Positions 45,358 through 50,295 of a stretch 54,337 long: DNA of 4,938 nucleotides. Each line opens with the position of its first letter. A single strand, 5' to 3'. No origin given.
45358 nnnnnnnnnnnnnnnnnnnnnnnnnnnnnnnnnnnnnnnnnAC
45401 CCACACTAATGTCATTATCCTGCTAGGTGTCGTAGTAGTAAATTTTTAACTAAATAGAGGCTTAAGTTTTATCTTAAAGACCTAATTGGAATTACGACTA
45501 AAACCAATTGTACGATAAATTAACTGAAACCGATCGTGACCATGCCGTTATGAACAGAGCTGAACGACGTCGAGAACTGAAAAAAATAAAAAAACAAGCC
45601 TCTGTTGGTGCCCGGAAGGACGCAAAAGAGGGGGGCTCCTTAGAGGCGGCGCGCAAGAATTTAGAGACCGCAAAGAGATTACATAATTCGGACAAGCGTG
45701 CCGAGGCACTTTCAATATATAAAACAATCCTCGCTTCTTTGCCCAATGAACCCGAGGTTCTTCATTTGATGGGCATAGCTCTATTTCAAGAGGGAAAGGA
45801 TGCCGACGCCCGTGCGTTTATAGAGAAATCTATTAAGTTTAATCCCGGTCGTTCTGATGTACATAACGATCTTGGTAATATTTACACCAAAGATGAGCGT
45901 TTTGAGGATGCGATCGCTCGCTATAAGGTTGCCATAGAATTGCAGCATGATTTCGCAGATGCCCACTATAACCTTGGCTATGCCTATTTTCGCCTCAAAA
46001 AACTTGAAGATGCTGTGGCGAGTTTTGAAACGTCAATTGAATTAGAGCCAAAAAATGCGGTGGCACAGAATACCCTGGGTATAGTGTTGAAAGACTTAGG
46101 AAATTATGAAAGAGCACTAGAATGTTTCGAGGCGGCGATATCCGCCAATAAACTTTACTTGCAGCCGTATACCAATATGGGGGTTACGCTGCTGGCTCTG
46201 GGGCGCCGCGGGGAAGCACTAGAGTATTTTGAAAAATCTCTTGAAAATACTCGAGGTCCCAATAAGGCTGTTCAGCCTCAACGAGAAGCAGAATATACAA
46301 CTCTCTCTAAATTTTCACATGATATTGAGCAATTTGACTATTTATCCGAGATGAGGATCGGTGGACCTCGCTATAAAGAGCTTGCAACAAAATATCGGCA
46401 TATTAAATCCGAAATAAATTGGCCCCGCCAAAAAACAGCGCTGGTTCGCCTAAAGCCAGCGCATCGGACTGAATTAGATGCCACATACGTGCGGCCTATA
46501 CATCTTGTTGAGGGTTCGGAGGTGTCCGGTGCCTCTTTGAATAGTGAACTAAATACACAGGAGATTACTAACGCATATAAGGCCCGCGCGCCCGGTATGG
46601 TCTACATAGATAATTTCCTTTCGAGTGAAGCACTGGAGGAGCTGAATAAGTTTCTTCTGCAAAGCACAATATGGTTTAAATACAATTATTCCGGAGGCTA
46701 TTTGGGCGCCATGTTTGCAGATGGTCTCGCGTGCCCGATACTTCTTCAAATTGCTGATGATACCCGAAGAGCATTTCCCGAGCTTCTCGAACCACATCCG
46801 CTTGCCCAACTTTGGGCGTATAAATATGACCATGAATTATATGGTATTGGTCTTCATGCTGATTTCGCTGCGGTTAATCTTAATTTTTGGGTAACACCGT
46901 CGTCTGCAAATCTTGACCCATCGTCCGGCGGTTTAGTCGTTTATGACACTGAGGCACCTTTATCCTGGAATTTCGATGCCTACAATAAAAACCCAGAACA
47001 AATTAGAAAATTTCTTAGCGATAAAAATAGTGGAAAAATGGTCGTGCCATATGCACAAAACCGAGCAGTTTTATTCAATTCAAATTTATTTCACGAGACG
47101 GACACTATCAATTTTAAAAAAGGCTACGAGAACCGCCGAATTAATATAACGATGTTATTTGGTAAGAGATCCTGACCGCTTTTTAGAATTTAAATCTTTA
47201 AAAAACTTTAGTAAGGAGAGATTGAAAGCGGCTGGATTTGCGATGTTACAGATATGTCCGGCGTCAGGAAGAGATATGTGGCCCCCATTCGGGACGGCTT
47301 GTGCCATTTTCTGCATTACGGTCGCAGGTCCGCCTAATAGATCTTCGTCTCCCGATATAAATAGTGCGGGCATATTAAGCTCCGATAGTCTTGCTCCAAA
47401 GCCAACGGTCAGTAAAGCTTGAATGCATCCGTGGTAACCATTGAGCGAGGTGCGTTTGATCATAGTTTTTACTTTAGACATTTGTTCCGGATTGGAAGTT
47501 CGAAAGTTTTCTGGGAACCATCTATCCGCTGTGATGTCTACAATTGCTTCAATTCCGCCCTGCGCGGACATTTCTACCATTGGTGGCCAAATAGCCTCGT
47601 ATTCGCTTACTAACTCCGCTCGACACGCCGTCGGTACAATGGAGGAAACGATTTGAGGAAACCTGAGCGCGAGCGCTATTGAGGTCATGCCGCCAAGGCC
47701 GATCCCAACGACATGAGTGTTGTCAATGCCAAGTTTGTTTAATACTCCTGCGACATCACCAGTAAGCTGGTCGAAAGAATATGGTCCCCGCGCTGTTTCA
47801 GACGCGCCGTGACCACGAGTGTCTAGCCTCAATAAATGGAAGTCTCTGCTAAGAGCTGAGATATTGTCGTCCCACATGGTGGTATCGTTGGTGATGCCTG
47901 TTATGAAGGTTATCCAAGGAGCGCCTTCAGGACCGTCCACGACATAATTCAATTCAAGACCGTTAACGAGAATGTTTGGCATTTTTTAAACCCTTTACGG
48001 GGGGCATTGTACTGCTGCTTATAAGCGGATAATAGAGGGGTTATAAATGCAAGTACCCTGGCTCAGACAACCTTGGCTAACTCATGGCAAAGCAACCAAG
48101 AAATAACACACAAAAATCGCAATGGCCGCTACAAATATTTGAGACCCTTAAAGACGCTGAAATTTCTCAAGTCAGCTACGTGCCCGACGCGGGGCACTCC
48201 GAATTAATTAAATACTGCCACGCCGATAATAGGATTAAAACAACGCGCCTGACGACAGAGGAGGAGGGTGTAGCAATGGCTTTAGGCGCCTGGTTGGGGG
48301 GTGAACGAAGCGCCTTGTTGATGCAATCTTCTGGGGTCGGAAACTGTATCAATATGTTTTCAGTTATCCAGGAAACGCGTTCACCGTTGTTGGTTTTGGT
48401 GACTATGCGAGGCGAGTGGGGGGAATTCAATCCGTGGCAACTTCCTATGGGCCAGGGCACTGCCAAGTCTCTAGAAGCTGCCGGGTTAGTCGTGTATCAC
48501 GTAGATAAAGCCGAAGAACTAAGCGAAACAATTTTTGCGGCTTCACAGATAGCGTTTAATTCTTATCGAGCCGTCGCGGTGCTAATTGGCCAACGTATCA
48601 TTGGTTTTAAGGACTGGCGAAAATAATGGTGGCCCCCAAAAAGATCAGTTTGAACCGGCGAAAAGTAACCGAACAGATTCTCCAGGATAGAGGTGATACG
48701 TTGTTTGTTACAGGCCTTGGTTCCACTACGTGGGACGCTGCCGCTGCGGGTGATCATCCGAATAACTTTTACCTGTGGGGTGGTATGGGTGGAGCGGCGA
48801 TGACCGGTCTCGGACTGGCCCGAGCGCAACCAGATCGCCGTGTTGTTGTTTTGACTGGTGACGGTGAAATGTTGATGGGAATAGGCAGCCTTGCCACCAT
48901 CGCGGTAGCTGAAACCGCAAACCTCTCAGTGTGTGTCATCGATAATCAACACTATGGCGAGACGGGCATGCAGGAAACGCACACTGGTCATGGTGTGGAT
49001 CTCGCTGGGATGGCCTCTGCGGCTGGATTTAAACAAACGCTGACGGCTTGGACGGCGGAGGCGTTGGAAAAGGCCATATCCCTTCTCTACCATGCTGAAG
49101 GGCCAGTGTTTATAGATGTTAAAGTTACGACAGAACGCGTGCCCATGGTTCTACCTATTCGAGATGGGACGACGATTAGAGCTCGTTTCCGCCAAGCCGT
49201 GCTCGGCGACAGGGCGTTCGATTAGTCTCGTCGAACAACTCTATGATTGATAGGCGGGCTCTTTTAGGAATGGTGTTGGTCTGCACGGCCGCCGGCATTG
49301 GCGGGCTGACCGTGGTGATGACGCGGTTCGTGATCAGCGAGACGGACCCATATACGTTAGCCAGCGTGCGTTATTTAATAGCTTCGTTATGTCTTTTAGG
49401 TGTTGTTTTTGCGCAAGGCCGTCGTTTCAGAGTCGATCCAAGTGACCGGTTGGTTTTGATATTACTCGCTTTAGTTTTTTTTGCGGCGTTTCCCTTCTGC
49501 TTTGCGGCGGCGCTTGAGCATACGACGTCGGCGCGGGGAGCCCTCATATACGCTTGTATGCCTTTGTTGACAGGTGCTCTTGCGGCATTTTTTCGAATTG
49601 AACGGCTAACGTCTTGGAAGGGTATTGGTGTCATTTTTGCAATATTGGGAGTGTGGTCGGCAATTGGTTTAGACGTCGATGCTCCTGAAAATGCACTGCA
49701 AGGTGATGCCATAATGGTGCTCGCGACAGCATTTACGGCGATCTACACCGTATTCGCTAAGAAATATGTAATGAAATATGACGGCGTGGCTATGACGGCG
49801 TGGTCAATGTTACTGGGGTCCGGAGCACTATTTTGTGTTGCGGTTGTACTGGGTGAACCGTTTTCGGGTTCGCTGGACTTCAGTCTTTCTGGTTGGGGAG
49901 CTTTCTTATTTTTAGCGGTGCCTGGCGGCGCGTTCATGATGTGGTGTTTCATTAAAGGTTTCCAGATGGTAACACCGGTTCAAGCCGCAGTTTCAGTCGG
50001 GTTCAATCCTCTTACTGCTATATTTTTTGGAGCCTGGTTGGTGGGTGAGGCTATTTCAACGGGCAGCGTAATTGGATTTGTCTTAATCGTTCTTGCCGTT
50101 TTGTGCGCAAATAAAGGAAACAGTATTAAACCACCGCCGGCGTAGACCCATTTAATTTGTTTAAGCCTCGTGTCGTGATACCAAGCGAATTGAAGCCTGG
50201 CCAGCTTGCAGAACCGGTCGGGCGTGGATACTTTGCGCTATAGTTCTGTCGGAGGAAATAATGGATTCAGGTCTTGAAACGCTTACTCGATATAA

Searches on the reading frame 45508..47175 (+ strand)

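Call 5: search_protein_families(library=pfam, proteins=[window:45508-47175:+])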
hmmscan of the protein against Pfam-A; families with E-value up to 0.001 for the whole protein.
window:45508-47175:+ (555 aa): 21 families
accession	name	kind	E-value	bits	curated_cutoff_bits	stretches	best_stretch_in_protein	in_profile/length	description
PF07719.23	TPR_2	-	7.9e-33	110.3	27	2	150-183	1-34/34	Tetratricopeptide repeat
PF00515.34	TPR_1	-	1.5e-32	110.5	27.8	2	150-183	1-34/34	Tetratricopeptide repeat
PF13181.12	TPR_8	-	3.3e-26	89.6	25.7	2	150-183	1-34/34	Tetratricopeptide repeat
PF13431.12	TPR_17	-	9.7e-26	88.3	24.4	2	173-205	2-34/34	Tetratricopeptide repeat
PF13414.12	TPR_11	-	5.5e-24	84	26.8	2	123-163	1-41/42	TPR repeat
PF13424.12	TPR_12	-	4.4e-22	78.5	30.1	2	184-247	3-74/77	Tetratricopeptide repeat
PF13432.12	TPR_16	-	2.1e-20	73.2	32.7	2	121-183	2-64/65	Tetratricopeptide repeat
PF14559.12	TPR_19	-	3.5e-18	66.1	25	3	64-119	7-62/68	Tetratricopeptide repeat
PF13374.12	TPR_10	-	1.4e-15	57.2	27.5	0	184-212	2-30/42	Tetratricopeptide repeat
PF13428.12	TPR_14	-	1.3e-14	53.7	23.5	0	186-219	3-36/44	Tetratricopeptide repeat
PF13176.12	TPR_7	-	5.6e-14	51.4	27.9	0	122-148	5-31/36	Tetratricopeptide repeat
PF13371.12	TPR_9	-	1.3e-11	44.8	35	1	122-186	1-65/73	Tetratricopeptide repeat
PF13174.12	TPR_6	-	8.3e-10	39.1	26.3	0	151-182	1-32/33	Tetratricopeptide repeat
PF12895.13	ANAPC3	-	1.7e-07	31.8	27.2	0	132-209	5-81/82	Anaphase-promoting complex, cyclosome, subunit 3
PF25063.1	ARM_TT21_C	-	6.4e-07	29.9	35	1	92-171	105-185/209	Tetratricopeptide repeat protein 21 C-terminal ARM domain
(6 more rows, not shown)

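Call 6: search_protein_families(library=ncbifam, proteins=[window:45508-47175:+])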
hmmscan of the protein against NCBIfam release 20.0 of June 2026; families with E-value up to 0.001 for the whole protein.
window:45508-47175:+ (555 aa): 25 families
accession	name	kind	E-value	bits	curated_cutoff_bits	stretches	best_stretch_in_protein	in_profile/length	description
NF033762.1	social_mot_Tgl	equivalog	7e-29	100.9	225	2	83-248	32-200/252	social motility TPR repeat lipoprotein Tgl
NF040959.1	MamA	equivalog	2.1e-26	92.7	200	2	53-208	42-197/204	magnetosome protein MamA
TIGR02521.1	type_IV_pilW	equivalog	2.5e-24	86.1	154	2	122-256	37-173/234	type IV pilus biogenesis/stability protein PilW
TIGR02917.1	PEP_TPR_lipo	equivalog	8.2e-20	70.3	312.2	1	61-243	716-896/899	XrtA/PEP-CTERM system TPR-repeat protein PrsT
TIGR02552.1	LcrH_SycD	equivalog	1.4e-17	63.7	104.8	2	152-249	20-117/136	SycD/LcrH family type III secretion system chaperone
NF008391.2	PRK11189.1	equivalog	3.2e-14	53.1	250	2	150-245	65-160/297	lipoprotein NlpI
NF047371.1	FlcA_CTERM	equivalog_domain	1.1e-12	47.3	300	1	41-211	366-534/646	periplasmic flagellar collar protein FlcA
NF033920.0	C39_PA2778_fam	equivalog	3.6e-11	43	150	2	49-146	157-254/255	PA2778 family cysteine peptidase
NF033758.1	gliding_GltE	equivalog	4.2e-10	39.2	225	1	64-217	170-323/411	adventurous gliding motility TPR repeat lipoprotein GltE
NF047507.1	TPR_BatC_Lepto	exception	6e-10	39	175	1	101-190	50-136/214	TPR repeat-containing protein BatC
TIGR00540.1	TPR_hemY_coli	hypoth_equivalog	9.3e-10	37.8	142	1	63-209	241-384/385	heme biosynthesis-associated TPR protein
TIGR00990.1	3a0801s09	subfamily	4.8e-09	35.4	757.25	1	94-215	377-498/615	mitochondrial import receptor subunit TOM70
NF052415.1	T3SS_chap_SctY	equivalog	6.2e-08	33.1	70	0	156-243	12-102/106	type III secretion apparatus assembly chaperone SctY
NF002725.1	PRK02603.1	equivalog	8.3e-08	32.4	143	0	129-199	48-121/173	photosystem I assembly protein Ycf3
NF053607.1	CHU_0125_OmpA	equivalog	2.7e-07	29.5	620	1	129-213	32-116/639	CHU_0125 family OmpA-like outer membrane integrity protein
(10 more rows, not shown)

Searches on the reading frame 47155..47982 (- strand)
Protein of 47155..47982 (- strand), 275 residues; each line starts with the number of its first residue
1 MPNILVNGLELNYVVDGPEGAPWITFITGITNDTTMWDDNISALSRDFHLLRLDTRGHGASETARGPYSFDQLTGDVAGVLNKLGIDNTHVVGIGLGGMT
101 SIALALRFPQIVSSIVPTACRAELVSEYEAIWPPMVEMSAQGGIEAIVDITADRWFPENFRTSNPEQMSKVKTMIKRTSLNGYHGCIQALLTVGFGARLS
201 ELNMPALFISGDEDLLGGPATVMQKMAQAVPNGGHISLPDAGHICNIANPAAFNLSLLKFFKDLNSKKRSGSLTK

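Call 5: search_protein_families(library=pfam, proteins=[window:47155-47982:-])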
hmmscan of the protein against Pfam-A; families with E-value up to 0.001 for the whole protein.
window:47155-47982:- (275 aa): 4 families
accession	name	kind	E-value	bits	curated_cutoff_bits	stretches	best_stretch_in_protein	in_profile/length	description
PF00561.26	Abhydrolase_1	-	1.1e-22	81.3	25.8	1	22-247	1-242/245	alpha/beta hydrolase fold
PF12697.13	Abhydrolase_6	-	6.6e-12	47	26.3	1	33-253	10-214/217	Alpha/beta hydrolase family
PF12146.15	Hydrolase_4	-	4.1e-11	43.1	27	1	46-231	30-218/239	Serine aminopeptidase, S33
PF03096.20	Ndr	-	4.5e-05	22.7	23.3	1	43-178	51-192/283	Ndr family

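Call 6: search_protein_families(library=ncbifam, proteins=[window:47155-47982:-])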
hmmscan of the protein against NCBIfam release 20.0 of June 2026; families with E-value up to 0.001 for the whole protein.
window:47155-47982:- (275 aa): 31 families (the best 25 are shown)
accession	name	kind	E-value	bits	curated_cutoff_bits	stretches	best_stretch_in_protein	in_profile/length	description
TIGR02427.1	protocat_pcaD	equivalog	8.7e-64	215.3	255.85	1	11-262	2-251/251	3-oxoadipate enol-lactonase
NF051488.1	bifunc_PcaDC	exception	1.5e-49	169.2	390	1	11-265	2-254/375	bifunctional 3-oxoadipate enol-lactonase/4-carboxymuconolactone decarboxylase PcaDC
NF051487.1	bifunc_PcaCD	exception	3.7e-48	164.6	430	1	29-262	180-412/413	bifunctional 4-carboxymuconolactone decarboxylase/3-oxoadipate enol-lactonase PcaCD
TIGR03611.1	RutD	equivalog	2.4e-27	96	238.5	1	18-262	8-256/258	pyrimidine utilization protein D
NF011457.0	PRK14875.1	equivalog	2.6e-18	66.1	307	1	6-116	117-227/372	acetoin dehydrogenase dihydrolipoyllysine-residue acetyltransferase subunit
NF052610.1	macro_16_ester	equivalog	1.2e-17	64.2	420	1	16-120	18-127/281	alpha/beta fold macrolide esterase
TIGR03695.1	menH_SHCHC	equivalog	2.9e-17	62.9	208.55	1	22-261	3-251/252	2-succinyl-6-hydroxy-2,4-cyclohexadiene-1-carboxylate synthase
TIGR01738.1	bioH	equivalog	4.2e-15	56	206.95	1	19-260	2-244/245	pimeloyl-ACP methyl ester esterase BioH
NF041759.1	mac_hydro_EstT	equivalog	4.5e-15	55.6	450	1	11-117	12-123/278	macrolide hydrolase EstT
NF053683.1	esterase_mleBRB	exception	2.6e-14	53.5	585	1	6-119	8-126/280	BRB family alpha/beta fold macrolide esterase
NF050089.1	i_nPHAscl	equivalog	5.7e-13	48.6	300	1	6-116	4-113/288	intracellular short-chain-length polyhydroxyalkanoate depolymerase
NF004514.1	PRK05855.1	equivalog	3.1e-12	45.9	455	1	7-98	8-102/578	SDR family oxidoreductase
NF053693.1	esterase_mleCBF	exception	8.9e-12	45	564.5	1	17-243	19-260/279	CBF family alpha/beta fold macrolide esterase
NF033124.1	estX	equivalog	2.4e-11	43.3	600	1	24-119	26-126/280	macrolide esterase EstX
TIGR02240.1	PHA_depoly_arom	equivalog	3.8e-11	42.8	250.6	1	20-263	24-265/276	poly(3-hydroxyalkanoate) depolymerase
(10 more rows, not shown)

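Call 69: search_solved_structures(query=window:47155-47982:-, max_evalue=1e-20)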
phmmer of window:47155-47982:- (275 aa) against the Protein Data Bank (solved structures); distinct sequences matched with E-value up to 1e-20: 2.
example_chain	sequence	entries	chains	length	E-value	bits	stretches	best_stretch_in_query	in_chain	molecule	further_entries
2xua_A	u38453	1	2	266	1.2e-45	159.3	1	1-262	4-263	3-OXOADIPATE ENOL-LACTONASE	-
3om8_A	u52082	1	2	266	1e-26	97.2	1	7-260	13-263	Probable hydrolase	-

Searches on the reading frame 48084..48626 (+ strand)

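Call 27: search_protein_families(library=pfam, proteins=[window:48084-48626:+], max_evalue=0.00001)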
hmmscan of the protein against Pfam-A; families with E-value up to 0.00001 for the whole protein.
window:48084-48626:+ (180 aa): 2 families
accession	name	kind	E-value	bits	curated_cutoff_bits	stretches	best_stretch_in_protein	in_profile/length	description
PF02776.23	TPP_enzyme_N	-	4.8e-08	33.2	26.8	1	18-109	7-100/119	Thiamine pyrophosphate enzyme, N-terminal TPP binding domain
PF01855.24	POR_N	-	7.1e-06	26.4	27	1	52-168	39-153/231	Pyruvate flavodoxin/ferredoxin oxidoreductase, thiamine diP-bdg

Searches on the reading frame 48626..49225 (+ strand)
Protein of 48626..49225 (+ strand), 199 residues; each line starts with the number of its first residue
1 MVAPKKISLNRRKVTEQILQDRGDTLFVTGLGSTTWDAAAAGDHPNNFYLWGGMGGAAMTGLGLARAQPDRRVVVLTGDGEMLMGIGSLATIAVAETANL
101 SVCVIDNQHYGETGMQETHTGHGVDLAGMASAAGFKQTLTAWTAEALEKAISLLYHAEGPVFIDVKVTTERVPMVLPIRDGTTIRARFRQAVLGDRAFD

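Call 27: search_protein_families(library=pfam, proteins=[window:48626-49225:+], max_evalue=0.00001)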
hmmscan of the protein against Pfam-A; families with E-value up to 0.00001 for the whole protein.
window:48626-49225:+ (199 aa): 1 family
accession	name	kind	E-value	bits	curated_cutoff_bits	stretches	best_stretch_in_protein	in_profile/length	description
PF02775.26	TPP_enzyme_C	-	1e-18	68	21.9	1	45-165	18-151/151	Thiamine pyrophosphate enzyme, C-terminal TPP binding domain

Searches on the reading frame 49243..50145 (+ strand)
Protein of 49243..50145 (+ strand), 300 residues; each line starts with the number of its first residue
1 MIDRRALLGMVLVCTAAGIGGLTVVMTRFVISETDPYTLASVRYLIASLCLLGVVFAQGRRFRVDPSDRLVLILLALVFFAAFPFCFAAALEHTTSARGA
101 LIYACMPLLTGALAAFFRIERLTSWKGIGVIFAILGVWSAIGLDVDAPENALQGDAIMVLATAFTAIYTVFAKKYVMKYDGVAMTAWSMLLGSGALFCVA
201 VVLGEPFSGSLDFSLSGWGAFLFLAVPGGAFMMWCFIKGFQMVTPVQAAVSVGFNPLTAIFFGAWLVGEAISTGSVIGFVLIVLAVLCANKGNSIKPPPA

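Call 27: search_protein_families(library=pfam, proteins=[window:49243-50145:+], max_evalue=0.00001)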
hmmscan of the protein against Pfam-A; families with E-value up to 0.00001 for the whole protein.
window:49243-50145:+ (300 aa): 1 family
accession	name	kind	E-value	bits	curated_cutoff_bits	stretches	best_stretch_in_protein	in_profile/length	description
PF00892.27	EamA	-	1.7e-39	135.7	28.2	2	154-289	3-133/135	EamA-like transporter family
